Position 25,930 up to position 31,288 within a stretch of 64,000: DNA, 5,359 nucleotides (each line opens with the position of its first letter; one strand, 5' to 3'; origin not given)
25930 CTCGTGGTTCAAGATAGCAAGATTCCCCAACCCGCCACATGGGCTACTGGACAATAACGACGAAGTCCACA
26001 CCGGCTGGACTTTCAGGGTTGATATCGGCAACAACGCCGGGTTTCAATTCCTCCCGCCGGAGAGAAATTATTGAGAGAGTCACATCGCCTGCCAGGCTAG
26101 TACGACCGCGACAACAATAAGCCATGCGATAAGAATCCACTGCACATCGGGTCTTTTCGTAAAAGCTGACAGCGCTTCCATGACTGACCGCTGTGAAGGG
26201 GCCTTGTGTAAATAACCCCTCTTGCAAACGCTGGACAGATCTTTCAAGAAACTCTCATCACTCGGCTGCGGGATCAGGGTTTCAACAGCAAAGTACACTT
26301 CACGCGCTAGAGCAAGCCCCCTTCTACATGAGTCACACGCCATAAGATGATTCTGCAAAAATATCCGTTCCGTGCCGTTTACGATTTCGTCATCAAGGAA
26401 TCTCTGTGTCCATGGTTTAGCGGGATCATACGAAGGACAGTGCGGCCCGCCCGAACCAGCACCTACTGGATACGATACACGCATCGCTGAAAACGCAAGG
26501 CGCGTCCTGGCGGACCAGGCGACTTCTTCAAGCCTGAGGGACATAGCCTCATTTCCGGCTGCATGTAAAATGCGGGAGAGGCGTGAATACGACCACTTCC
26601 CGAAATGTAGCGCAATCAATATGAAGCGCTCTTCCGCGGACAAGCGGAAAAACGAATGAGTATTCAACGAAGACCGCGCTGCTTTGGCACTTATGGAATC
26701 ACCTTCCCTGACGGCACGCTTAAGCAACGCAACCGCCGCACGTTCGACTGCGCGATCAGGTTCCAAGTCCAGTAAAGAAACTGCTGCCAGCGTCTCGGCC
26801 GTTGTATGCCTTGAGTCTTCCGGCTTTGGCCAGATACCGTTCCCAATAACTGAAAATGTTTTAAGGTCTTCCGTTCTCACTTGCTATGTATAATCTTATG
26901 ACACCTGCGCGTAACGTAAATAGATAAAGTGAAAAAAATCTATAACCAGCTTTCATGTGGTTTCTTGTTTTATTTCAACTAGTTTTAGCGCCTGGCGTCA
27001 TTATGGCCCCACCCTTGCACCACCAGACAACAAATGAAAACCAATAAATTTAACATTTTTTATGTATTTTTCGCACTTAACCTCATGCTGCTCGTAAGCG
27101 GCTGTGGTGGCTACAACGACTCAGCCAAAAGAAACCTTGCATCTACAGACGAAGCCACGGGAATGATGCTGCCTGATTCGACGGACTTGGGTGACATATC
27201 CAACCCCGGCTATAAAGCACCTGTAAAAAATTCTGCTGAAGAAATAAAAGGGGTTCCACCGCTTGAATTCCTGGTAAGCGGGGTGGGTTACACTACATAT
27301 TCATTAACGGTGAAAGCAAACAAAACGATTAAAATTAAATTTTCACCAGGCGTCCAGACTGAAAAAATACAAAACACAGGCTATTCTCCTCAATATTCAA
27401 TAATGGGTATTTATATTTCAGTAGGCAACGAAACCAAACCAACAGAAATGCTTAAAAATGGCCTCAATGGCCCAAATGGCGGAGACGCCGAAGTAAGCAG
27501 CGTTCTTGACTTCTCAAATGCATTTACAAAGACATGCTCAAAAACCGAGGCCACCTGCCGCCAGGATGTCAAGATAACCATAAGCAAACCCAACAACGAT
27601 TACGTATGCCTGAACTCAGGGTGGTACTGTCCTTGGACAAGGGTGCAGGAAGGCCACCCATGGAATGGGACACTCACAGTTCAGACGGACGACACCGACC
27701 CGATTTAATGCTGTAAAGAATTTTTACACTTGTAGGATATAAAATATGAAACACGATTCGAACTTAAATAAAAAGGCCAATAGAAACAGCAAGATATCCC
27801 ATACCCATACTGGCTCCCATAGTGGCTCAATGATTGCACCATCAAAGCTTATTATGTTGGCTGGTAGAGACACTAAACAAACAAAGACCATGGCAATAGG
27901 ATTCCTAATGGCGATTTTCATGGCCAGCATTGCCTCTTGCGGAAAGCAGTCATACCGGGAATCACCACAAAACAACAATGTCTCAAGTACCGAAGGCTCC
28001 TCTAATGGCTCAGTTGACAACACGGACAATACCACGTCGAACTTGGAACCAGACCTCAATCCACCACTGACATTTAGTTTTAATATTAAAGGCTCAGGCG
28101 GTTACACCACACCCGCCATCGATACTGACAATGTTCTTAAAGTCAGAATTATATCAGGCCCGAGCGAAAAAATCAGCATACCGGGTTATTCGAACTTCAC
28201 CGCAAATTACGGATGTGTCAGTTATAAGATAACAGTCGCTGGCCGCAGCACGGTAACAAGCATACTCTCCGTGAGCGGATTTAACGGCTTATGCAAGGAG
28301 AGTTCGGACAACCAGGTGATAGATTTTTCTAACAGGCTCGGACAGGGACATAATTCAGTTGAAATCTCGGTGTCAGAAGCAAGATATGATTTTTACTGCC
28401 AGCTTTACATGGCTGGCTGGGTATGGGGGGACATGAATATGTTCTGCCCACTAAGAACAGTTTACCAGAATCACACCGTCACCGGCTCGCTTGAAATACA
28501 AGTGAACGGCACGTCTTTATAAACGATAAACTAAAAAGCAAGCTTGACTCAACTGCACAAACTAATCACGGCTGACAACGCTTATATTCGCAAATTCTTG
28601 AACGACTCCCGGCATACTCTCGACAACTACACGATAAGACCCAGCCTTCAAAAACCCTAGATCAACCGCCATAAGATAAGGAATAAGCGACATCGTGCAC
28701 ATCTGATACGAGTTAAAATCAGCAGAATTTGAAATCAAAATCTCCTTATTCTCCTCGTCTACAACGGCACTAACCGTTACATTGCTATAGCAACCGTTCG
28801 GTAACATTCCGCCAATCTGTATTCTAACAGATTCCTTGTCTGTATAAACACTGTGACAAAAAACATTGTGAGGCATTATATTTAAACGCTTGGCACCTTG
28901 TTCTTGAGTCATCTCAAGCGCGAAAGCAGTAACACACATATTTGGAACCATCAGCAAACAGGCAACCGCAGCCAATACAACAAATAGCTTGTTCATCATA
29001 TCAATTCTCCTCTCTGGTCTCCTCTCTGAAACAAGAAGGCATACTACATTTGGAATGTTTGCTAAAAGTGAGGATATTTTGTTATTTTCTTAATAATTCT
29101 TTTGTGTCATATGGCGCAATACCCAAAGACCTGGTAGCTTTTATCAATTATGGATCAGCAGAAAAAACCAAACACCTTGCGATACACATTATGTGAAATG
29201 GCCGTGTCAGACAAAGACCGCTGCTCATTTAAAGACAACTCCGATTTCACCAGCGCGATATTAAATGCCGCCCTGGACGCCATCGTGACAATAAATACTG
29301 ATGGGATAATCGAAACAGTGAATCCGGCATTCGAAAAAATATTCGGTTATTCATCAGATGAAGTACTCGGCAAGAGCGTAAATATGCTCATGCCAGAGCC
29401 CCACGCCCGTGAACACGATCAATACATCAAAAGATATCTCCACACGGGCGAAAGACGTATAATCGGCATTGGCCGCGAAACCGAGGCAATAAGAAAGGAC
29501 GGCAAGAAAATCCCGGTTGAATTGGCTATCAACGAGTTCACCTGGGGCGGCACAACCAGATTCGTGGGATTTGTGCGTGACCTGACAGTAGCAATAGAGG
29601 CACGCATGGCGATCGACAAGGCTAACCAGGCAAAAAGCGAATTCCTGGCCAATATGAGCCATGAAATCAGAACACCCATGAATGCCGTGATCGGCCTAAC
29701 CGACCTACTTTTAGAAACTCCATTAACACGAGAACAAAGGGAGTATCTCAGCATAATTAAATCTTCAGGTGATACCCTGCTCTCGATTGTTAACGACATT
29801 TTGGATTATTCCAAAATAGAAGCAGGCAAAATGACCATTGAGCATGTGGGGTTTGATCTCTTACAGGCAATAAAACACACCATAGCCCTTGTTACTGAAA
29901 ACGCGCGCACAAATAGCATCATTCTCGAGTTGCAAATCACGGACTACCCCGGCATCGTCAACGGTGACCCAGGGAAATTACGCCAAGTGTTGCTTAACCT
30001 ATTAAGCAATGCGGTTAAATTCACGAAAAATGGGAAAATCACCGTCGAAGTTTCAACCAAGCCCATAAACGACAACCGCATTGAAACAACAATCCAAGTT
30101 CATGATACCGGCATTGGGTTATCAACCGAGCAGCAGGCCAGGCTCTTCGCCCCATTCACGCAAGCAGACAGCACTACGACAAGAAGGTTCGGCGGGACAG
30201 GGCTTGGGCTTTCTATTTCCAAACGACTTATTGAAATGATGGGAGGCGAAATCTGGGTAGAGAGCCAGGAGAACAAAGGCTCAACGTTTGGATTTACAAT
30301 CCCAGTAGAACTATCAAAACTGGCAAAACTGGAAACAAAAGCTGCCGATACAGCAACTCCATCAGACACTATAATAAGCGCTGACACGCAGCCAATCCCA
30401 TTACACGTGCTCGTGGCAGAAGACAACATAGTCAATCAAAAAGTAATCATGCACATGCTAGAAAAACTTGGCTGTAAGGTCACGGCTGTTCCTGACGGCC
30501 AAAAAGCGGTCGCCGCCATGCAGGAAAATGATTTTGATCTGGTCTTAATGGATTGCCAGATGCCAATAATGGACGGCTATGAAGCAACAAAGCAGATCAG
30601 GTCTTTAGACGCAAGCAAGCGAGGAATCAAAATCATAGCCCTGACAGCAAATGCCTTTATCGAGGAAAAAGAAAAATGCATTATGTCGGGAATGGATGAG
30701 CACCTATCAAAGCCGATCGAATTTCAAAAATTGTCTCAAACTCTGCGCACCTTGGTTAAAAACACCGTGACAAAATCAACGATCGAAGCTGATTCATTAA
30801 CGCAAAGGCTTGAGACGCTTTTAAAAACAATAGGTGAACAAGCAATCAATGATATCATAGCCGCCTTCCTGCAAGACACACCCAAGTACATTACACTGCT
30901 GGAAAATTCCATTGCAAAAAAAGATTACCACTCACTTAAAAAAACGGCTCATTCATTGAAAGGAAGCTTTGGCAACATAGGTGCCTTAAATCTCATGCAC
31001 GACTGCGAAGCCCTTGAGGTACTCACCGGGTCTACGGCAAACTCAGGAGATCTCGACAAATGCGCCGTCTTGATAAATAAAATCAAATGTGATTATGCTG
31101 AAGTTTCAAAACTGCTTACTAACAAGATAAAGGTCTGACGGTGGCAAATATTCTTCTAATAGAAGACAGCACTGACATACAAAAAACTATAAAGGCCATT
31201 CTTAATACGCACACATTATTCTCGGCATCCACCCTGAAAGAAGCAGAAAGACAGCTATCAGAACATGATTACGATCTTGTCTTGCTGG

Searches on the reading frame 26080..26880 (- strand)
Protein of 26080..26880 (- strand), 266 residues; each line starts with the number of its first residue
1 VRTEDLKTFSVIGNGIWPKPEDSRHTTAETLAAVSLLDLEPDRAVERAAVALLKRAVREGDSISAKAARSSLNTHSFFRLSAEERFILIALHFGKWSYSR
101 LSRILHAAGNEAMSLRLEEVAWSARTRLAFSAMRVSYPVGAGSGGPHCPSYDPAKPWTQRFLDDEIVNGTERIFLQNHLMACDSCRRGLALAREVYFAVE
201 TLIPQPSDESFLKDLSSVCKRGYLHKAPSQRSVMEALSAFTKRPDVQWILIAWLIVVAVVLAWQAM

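Call 3: search_protein_families(library=pfam, proteins=[window:26080-26880:-], max_evalue=1)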
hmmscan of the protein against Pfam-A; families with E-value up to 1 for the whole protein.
window:26080-26880:- (266 aa): 2 families
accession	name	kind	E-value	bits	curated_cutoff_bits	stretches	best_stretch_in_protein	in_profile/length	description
PF13490.11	zf-HC2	-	0.0048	17.4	22.2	1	161-186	11-35/35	Putative zinc-finger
PF24276.1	DUF7469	-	0.18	11.6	27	1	187-238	99-150/220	Family of unknown function (DUF7469)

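Call 4: search_protein_families(library=ncbifam, proteins=[window:26080-26880:-], max_evalue=1)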
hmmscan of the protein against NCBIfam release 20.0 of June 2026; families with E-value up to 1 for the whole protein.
window:26080-26880:- (266 aa): 5 families
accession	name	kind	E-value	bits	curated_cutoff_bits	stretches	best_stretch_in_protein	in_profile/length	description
NF052368.1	antisigmaE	subfamily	0.0016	18.3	50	1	170-187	22-39/48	anti-sigma factor family protein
NF052375.1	antisigma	equivalog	0.045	13.7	100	1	169-264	12-102/217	anti-sigma factor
NF041474.1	membrane_YkgR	equivalog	0.073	12.7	40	1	246-260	9-23/33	small membrane protein YkgR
TIGR03988.1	antisig_RsrA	equivalog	0.076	13.1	62.5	1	160-195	11-45/77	mycothiol system anti-sigma-R factor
NF045621.1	Npun_F0813_fam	hypoth_equivalog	0.08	12.6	210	1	187-238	100-151/221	Npun_F0813 family protein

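Call 94: search_protein_families(library=padloc, proteins=[window:26080-26880:-], max_evalue=0.1)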
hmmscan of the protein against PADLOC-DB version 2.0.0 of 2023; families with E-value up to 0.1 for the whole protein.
window:26080-26880:- (266 aa): 0 families

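Call 95: search_protein_families(library=phrogs, proteins=[window:26080-26880:-], max_evalue=0.1)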
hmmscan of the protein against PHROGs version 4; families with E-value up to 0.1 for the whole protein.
window:26080-26880:- (266 aa): 0 families

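Call 96: search_solved_structures(query=A6, max_evalue=1, show_alignments=2)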
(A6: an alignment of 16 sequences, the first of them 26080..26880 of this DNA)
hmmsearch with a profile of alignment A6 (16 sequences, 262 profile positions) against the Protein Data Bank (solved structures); distinct sequences matched with E-value up to 1: 8.
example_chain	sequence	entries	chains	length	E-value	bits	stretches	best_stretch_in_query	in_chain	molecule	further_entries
5wuq_C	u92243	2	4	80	0.034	16.6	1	157-194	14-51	Anti-sigma-W factor RsiW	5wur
3hnh_A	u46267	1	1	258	0.26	13.7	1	134-165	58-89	Pyrroloquinoline-quinone synthase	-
1otw_A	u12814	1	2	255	0.28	13.6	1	133-165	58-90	Coenzyme PQQ synthesis protein C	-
3hlx_A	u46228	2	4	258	0.28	13.6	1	134-165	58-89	Pyrroloquinoline-quinone synthase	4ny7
1otv_A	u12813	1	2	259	0.28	13.6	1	133-165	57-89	Coenzyme PQQ synthesis protein C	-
3hml_A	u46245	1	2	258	0.28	13.6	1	134-165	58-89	Pyrroloquinoline-quinone synthase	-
1x6f_A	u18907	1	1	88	0.71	12.3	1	170-220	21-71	Zinc finger protein 462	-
7bqe_A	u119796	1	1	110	0.89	12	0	179-239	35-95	NF3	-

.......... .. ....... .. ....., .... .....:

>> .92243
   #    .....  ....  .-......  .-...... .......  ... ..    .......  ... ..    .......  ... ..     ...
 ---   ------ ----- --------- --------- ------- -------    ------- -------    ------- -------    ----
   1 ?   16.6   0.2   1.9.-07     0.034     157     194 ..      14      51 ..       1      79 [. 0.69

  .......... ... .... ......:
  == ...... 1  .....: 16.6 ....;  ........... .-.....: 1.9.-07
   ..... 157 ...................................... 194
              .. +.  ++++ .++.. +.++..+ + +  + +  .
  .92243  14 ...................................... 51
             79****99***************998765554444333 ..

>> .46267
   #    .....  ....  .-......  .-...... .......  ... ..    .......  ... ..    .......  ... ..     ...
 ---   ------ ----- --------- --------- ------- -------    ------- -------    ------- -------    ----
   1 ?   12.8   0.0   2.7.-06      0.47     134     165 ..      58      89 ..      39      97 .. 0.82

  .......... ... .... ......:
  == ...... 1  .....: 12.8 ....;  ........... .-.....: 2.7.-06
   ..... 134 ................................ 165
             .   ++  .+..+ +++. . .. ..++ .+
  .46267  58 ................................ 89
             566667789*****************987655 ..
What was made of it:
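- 26080..26880 (-): AS: convergent neighbour of O5 and a conserved member of the O5 neighbourhood. It has a sigma-region-4-like helix-turn-helix, a zinc anti-sigma motif (H-x3-C-x2-C) and a C-terminal tail anchor. Weak zf-HC2 match (call 3) and weak RsiW match (E=0.034, call 96).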

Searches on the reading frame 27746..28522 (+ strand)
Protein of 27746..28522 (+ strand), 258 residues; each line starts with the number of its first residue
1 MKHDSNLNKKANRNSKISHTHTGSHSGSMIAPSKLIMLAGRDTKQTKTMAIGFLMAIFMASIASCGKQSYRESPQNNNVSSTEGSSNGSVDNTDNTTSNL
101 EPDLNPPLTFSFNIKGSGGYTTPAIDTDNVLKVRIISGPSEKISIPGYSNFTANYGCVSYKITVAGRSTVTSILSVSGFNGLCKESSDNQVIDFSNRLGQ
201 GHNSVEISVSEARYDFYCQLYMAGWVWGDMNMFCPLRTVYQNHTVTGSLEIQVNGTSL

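Call 3: search_protein_families(library=pfam, proteins=[window:27746-28522:+], max_evalue=1)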
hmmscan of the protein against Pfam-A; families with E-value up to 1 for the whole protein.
window:27746-28522:+ (258 aa): 2 families
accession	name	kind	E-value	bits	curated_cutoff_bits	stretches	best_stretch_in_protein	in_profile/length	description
PF24369.1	DUF7525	-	0.047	14.2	27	1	35-70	25-57/57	Family of unknown function (DUF7525)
PF08531.16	Bac_rhamnosid_N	-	0.15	12.3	25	0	184-241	38-97/172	Alpha-L-rhamnosidase N-terminal domain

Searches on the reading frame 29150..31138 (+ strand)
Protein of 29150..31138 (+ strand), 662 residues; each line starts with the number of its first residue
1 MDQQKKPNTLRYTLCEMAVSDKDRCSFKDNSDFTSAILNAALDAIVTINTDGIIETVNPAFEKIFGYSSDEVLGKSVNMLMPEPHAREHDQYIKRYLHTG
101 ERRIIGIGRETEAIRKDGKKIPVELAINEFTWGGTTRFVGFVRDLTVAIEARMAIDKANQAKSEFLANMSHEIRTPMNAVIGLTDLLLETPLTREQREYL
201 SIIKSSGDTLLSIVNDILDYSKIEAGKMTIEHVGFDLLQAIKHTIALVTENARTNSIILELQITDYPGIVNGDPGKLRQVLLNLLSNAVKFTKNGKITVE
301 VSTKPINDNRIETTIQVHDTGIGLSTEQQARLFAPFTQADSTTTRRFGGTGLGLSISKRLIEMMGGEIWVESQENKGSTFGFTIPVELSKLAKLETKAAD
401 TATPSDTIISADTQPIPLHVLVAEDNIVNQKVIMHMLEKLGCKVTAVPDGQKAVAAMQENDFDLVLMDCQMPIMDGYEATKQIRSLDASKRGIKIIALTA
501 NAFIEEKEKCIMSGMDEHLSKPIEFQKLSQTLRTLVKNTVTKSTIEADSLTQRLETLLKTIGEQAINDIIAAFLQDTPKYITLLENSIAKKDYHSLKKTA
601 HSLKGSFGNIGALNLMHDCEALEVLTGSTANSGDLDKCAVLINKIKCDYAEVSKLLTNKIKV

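Call 48: search_protein_families(library=pfam, proteins=[window:29150-31138:+], max_evalue=0.001)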
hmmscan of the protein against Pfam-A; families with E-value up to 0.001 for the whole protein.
window:29150-31138:+ (662 aa): 11 families
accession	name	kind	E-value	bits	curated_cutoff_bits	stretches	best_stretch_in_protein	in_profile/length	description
PF02518.31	HATPase_c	-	5.1e-32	111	26.4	1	272-387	1-110/111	Histidine kinase-, DNA gyrase B-, and HSP90-like ATPase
PF00072.30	Response_reg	-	2.4e-26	92.5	30.2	1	420-532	1-110/111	Response regulator receiver domain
PF00512.31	HisKA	-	6.5e-24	84.2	26.9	1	161-226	1-66/66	His Kinase A (phospho-acceptor) domain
PF00989.32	PAS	-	3.3e-20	72.6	22.6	1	35-144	4-112/113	PAS fold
PF13426.13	PAS_9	-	4.5e-17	62.6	27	1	43-146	2-102/103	PAS domain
PF01627.28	Hpt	-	7.7e-12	45.7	24.6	1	569-643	2-72/84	Hpt domain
PF08448.16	PAS_4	-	1e-09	39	23.1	1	40-146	3-106/110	PAS fold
PF13188.13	PAS_8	-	4e-07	30.1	21.8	1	35-88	4-54/65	PAS domain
PF24820.1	Diguanyl_cycl_sensor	-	3.1e-05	24.3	28.1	1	39-142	3-107/109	Diguanylate cyclase-like sensor domain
PF23198.2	PDE8A_N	-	0.00011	22.5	29.6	1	420-522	15-114/147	PDE8A-like, N-terminal domain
PF08447.18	PAS_3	-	0.00032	21.3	25.6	1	56-126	3-71/89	PAS fold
